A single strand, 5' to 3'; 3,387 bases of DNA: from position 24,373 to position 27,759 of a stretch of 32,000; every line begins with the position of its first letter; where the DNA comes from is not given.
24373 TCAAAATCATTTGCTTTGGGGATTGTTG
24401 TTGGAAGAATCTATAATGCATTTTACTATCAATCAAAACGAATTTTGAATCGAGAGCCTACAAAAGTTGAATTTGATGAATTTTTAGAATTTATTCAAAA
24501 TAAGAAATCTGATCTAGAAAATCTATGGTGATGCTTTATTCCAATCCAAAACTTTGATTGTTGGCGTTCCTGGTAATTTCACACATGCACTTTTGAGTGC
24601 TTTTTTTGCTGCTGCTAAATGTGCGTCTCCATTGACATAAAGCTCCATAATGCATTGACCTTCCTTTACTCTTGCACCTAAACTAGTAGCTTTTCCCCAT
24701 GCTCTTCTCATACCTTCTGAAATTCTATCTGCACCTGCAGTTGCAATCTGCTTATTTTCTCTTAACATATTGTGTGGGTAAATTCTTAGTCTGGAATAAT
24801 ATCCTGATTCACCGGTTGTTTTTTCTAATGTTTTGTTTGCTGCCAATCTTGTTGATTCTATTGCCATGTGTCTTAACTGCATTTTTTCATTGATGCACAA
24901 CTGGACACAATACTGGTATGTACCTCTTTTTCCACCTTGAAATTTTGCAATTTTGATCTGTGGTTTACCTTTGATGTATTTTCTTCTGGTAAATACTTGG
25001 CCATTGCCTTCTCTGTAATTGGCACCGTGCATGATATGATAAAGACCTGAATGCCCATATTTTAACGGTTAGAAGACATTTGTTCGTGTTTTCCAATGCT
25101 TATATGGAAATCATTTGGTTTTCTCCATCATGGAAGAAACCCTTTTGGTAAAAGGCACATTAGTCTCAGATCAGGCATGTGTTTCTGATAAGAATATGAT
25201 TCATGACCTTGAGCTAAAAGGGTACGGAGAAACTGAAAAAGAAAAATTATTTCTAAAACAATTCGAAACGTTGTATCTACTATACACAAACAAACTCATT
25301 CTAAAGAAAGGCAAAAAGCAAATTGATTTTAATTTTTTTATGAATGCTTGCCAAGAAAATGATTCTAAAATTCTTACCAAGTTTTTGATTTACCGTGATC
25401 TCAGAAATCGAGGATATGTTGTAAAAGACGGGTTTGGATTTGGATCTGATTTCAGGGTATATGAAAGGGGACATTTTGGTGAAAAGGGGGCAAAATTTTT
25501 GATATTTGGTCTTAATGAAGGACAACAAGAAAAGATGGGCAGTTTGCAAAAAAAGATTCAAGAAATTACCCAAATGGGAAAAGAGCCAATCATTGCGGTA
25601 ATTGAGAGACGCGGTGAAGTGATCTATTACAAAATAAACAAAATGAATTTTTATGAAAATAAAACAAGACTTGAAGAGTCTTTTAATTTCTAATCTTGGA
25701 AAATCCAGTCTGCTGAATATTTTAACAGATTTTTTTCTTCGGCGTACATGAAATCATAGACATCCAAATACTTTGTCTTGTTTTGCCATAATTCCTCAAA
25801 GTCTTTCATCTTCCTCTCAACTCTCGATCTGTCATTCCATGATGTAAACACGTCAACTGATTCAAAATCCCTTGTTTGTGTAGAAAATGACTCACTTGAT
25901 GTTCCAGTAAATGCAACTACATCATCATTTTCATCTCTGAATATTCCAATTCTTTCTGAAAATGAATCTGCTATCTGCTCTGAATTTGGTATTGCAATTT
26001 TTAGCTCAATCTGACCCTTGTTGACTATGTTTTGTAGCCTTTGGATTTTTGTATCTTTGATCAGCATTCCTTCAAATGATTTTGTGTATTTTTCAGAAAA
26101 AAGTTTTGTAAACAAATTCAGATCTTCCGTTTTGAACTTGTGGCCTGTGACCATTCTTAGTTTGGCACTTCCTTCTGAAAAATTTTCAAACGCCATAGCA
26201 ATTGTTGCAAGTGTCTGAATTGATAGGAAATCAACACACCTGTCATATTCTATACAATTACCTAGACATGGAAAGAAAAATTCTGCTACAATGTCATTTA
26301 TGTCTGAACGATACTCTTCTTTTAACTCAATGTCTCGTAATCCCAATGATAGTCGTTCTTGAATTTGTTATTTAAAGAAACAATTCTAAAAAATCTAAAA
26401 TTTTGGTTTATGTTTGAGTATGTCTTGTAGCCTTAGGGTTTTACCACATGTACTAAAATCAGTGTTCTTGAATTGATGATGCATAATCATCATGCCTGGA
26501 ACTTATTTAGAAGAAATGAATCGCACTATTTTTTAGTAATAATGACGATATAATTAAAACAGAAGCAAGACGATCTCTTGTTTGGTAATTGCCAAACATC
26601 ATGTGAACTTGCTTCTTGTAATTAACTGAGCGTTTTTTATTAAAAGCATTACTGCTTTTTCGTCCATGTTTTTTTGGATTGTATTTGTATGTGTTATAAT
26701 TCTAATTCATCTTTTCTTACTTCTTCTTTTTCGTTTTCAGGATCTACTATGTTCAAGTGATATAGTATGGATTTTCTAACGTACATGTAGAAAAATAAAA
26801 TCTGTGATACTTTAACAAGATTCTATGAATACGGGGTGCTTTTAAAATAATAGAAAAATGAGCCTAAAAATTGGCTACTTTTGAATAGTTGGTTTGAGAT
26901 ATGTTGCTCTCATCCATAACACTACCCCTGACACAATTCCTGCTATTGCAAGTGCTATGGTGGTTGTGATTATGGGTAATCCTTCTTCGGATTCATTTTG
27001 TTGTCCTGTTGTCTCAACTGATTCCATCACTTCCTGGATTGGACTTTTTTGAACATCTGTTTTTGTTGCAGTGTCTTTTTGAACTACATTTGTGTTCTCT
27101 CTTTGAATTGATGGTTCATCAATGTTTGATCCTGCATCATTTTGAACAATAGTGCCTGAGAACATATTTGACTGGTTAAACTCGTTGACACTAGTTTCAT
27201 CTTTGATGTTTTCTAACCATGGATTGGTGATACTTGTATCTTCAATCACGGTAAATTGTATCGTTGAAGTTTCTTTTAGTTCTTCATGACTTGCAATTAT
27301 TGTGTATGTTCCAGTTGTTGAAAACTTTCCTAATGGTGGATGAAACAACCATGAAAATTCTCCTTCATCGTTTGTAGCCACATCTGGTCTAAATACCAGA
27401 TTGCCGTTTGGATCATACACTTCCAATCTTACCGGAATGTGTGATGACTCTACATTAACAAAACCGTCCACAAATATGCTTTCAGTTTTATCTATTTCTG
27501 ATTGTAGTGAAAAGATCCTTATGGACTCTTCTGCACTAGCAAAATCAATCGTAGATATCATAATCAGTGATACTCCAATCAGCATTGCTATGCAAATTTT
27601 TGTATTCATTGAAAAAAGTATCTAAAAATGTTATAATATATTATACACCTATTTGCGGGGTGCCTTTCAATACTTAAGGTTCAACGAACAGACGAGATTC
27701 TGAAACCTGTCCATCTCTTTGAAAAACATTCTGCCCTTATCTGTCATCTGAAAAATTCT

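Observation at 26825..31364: A GC-rich 16-nt element at a fixed 38-40 nt from four start codons defines a candidate regulon around a histidine kinase/receiver pair and two wHTH proteins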

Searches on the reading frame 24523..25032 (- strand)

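Call 10: search_protein_families(library=pfam, proteins=[window:24523-25032:-], max_evalue=0.01)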
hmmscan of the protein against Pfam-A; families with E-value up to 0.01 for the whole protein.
window:24523-25032:- (169 aa): 1 family
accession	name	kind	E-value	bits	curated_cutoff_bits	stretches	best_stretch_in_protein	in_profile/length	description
PF00252.24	Ribosomal_L16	-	2.2e-26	92.8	27.9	1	14-157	6-129/132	Ribosomal protein L16p/L10e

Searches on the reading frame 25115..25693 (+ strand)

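Call 10: search_protein_families(library=pfam, proteins=[window:25115-25693:+], max_evalue=0.01)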
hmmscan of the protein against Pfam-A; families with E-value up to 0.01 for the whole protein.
window:25115-25693:+ (192 aa): 2 families
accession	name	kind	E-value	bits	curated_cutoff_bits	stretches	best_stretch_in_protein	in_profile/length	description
PF01974.23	tRNA_int_endo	-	2.5e-24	85.6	27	1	87-171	2-85/85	tRNA intron endonuclease, catalytic C-terminal domain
PF02778.19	tRNA_int_endo_N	-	5.2e-17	61.5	21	1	12-76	1-67/67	tRNA intron endonuclease, N-terminal domain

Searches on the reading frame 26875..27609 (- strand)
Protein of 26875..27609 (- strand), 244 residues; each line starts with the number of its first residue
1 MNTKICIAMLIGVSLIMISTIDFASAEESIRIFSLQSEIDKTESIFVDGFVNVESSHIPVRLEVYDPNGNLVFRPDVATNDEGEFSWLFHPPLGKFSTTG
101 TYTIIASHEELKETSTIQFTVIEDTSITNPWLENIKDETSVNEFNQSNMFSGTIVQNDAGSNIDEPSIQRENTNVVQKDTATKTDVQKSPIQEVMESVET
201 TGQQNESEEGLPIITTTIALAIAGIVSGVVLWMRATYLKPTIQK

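Call 10: search_protein_families(library=pfam, proteins=[window:26875-27609:-], max_evalue=0.01)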
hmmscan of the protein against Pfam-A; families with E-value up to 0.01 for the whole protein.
window:26875-27609:- (244 aa): 2 families
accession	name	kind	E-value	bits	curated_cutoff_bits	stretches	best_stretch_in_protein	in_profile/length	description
PF01835.25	MG2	-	0.00015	22.5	32.8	1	57-121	33-96/96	MG2 domain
PF13860.13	FlgD_ig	-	0.0067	16.8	27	0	54-107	19-74/79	FlgD Ig-like domain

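Call 11: search_protein_families(library=ncbifam, proteins=[window:26875-27609:-], max_evalue=0.01)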
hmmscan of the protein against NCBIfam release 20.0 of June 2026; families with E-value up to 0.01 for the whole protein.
window:26875-27609:- (244 aa): 0 families

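Call 32: search_protein_families(library=phrogs, proteins=[window:26875-27609:-], max_evalue=0.01)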
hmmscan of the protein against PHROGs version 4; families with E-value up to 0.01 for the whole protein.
window:26875-27609:- (244 aa): 0 families
